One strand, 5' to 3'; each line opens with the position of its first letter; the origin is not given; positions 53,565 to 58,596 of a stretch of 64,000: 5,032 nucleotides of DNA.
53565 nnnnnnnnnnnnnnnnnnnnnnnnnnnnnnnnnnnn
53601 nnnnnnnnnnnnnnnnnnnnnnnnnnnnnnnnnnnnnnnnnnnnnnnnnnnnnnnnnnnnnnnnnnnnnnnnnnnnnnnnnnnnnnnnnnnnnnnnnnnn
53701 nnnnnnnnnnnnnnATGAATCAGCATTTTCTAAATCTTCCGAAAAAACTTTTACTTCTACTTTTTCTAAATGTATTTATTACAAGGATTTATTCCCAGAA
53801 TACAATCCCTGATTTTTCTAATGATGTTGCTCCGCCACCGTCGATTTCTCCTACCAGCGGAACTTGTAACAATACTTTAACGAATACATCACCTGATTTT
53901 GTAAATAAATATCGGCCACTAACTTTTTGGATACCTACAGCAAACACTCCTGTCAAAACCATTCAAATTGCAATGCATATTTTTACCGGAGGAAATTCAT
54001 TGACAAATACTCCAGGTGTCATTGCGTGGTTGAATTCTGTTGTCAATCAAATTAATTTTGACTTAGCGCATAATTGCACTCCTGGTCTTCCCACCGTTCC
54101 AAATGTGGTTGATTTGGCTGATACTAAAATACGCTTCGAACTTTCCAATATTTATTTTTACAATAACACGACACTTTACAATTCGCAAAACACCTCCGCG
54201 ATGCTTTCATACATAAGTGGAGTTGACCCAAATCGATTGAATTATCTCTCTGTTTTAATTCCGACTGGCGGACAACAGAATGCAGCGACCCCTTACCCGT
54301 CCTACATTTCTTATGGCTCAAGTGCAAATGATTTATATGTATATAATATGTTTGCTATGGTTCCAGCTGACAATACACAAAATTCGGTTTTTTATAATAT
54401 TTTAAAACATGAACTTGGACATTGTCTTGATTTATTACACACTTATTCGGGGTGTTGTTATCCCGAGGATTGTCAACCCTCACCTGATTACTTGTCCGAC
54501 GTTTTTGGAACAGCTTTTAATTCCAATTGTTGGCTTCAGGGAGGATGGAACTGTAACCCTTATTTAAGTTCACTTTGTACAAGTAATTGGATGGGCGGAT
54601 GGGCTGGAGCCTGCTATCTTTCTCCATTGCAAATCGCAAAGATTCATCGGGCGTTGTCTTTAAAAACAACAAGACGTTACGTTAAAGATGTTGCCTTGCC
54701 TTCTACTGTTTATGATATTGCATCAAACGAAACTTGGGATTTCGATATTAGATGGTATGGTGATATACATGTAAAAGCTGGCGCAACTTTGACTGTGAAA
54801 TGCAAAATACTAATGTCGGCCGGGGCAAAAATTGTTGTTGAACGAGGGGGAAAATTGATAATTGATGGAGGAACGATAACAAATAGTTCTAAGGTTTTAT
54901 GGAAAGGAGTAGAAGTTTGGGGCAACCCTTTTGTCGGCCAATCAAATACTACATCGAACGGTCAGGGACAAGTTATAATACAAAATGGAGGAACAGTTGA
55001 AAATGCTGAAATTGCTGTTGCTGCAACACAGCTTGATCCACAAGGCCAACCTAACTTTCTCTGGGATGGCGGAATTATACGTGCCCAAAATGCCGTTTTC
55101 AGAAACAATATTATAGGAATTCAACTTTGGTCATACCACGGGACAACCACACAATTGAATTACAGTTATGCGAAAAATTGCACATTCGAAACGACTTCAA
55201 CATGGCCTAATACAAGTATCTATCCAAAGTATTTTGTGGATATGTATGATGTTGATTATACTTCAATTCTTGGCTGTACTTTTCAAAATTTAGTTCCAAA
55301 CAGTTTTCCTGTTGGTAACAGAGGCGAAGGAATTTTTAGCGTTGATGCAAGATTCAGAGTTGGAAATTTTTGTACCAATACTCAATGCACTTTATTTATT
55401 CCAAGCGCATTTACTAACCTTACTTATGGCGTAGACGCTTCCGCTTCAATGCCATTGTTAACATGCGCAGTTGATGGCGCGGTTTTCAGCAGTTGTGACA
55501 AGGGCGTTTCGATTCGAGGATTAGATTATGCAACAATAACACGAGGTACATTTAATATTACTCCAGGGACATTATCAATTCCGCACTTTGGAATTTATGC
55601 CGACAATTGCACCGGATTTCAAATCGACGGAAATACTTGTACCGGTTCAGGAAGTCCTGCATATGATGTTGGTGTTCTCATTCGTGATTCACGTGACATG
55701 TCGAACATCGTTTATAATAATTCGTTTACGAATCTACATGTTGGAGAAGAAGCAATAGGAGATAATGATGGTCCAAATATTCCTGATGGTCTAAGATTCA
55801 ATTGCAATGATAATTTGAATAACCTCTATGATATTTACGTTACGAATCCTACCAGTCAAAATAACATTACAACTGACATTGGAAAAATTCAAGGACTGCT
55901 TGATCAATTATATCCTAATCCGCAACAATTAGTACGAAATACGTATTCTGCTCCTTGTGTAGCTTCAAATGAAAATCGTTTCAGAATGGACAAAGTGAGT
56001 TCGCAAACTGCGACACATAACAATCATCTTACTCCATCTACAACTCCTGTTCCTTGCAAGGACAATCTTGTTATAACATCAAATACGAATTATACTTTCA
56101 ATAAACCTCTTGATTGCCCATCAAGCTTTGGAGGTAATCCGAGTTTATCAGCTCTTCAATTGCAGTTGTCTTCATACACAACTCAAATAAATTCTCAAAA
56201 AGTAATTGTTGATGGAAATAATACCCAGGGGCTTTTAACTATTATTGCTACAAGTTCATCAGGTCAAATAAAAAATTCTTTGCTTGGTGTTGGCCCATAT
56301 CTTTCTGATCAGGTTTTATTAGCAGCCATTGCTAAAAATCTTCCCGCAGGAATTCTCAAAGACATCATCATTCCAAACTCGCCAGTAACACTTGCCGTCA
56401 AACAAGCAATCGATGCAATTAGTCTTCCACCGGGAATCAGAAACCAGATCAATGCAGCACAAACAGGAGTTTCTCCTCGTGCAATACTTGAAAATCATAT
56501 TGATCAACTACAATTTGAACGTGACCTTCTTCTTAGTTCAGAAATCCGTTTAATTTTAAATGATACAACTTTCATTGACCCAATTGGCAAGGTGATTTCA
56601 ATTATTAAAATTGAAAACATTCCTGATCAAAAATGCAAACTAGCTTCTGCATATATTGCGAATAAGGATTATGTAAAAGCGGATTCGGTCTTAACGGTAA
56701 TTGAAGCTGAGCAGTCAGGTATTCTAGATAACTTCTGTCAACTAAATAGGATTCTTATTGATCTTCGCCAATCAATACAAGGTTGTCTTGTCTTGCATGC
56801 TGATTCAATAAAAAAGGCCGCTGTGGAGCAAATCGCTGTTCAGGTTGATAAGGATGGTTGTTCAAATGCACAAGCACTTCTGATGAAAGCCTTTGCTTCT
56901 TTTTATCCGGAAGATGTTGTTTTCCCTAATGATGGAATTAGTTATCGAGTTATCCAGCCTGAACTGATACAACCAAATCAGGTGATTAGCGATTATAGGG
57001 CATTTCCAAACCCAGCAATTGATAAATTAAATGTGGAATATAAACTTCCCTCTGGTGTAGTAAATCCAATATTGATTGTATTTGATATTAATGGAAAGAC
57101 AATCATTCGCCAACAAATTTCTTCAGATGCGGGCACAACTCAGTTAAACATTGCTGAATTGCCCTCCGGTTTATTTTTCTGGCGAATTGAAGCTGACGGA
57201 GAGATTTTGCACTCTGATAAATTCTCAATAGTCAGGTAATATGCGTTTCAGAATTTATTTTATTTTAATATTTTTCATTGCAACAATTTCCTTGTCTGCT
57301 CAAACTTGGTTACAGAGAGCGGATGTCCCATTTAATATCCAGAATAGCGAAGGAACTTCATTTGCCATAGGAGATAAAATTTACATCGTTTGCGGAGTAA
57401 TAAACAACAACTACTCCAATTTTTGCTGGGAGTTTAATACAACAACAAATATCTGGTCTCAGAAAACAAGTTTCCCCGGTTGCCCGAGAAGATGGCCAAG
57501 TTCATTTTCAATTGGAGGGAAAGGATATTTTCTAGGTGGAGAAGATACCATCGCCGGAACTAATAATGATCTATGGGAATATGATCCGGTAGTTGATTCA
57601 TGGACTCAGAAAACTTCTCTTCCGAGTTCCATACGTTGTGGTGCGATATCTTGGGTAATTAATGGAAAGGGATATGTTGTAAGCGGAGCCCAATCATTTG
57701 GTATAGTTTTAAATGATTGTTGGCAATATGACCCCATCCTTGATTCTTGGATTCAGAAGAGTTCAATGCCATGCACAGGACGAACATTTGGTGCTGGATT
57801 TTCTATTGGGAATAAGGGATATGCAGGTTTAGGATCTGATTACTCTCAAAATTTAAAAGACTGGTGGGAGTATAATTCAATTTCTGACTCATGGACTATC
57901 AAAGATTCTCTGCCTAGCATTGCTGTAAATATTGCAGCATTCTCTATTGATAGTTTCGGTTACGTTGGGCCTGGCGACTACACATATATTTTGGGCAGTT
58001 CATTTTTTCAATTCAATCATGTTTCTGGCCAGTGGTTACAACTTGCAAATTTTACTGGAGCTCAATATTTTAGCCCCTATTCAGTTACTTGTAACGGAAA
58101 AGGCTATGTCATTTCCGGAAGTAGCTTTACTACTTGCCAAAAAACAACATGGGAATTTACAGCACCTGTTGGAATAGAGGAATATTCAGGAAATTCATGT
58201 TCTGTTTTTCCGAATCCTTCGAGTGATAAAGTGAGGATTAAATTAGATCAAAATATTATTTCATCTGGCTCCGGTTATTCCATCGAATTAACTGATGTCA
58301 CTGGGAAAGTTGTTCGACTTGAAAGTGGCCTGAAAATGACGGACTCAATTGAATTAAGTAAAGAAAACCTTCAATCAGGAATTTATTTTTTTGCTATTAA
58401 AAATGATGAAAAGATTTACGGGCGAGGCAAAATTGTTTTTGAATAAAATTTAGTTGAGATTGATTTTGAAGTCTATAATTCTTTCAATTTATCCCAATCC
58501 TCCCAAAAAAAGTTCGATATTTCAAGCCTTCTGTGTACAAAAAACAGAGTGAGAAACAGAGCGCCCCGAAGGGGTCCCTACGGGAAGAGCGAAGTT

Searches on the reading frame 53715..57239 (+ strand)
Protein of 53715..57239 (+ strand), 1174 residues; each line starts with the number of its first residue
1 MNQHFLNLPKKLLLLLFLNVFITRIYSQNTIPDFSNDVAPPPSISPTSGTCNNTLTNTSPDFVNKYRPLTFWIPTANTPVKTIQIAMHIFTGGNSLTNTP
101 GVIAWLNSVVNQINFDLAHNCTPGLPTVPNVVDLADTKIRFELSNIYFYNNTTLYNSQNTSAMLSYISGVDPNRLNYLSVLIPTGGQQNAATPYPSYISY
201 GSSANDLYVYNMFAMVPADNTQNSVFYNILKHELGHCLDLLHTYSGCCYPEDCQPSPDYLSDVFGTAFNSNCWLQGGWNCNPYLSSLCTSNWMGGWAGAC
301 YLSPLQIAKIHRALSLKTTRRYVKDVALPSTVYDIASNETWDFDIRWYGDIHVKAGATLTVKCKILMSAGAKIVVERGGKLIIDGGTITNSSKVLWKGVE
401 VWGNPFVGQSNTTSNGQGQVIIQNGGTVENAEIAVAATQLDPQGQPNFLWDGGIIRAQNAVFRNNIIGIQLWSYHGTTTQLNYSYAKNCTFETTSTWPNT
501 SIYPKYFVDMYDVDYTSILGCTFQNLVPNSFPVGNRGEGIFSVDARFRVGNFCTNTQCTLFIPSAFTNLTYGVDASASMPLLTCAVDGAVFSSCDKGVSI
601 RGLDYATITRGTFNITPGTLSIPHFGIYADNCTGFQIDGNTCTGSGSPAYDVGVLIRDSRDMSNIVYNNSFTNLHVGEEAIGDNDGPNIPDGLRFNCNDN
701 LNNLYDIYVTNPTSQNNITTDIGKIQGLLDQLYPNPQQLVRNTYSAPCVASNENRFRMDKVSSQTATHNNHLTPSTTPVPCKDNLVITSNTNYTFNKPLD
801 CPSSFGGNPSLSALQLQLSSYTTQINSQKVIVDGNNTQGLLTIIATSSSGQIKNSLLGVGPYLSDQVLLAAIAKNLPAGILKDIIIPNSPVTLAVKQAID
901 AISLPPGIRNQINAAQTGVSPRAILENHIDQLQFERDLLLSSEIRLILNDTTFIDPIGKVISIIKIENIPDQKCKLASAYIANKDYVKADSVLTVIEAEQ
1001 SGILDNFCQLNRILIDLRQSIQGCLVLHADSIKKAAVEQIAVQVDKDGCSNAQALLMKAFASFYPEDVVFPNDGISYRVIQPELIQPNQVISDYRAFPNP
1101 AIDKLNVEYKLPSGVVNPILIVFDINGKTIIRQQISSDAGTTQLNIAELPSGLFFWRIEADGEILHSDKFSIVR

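Call 6: search_protein_families(library=pfam, proteins=[window:53715-57239:+], max_evalue=0.001)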
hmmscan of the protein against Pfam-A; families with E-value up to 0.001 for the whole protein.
window:53715-57239:+ (1174 aa): 2 families
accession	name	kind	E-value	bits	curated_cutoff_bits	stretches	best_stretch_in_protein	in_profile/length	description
PF18962.6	Por_Secre_tail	-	9e-09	36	27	1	1097-1169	2-72/75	Secretion system C-terminal sorting domain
PF05572.19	Peptidase_M43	-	4.8e-05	23.8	23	1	198-281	40-120/152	Pregnancy-associated plasma protein-A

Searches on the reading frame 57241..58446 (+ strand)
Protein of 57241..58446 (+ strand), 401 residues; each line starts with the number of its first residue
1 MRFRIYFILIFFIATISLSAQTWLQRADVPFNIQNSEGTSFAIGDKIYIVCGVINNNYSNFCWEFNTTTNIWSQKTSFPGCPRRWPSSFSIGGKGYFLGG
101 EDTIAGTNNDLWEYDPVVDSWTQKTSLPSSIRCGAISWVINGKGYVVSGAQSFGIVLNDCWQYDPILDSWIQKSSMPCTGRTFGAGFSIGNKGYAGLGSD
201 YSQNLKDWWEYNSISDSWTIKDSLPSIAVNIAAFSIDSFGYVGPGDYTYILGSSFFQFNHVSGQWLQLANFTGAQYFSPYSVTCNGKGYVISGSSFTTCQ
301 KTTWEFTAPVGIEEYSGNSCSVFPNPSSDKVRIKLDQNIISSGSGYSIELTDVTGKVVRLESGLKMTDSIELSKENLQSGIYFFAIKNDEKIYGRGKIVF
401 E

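Call 11: search_protein_families(library=pfam, proteins=[window:57241-58446:+], max_evalue=1)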
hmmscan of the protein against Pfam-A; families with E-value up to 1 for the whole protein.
window:57241-58446:+ (401 aa): 11 families
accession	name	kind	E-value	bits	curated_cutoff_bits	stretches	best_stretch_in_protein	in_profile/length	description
PF24681.1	Kelch_KLHDC2_KLHL20_DRC7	-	6.8e-17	61.9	50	1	27-174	45-195/221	KLHDC2/KLHL20/DRC7 Kelch-repeats domain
PF24996.1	NANM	-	2.8e-12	46.6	45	3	28-150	3-125/350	N-acetylneuraminate epimerase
PF01344.31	Kelch_1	-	5.8e-12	45.3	20.1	3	42-77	9-44/46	Kelch motif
PF18962.6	Por_Secre_tail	-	8.3e-12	45.7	27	1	322-393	1-69/75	Secretion system C-terminal sorting domain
PF13418.12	Kelch_4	-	4.1e-10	39.9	21.6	3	38-74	5-43/49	Galactose oxidase, central domain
PF25210.1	Kelch_FKB95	-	1.5e-09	38.3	70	1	35-172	33-173/268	FKB95, Kelch-repeats domain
PF24981.1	Beta-prop_ATRN-LZTR1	-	3.9e-08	33.4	50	2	38-77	43-84/289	Attractin/LZTR1 beta-propeller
PF13415.12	Kelch_3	-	5.2e-08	33.3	22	2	92-129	1-38/48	Galactose oxidase, central domain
PF07646.21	Kelch_2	-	1.5e-07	31.5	21.3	2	42-75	9-44/48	Kelch motif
PF13964.12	Kelch_6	-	6e-05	23.4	25.3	2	39-79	6-47/50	Kelch motif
PF03384.19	DUF287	-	0.24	12.3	21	0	109-123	26-40/55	Drosophila protein of unknown function, DUF287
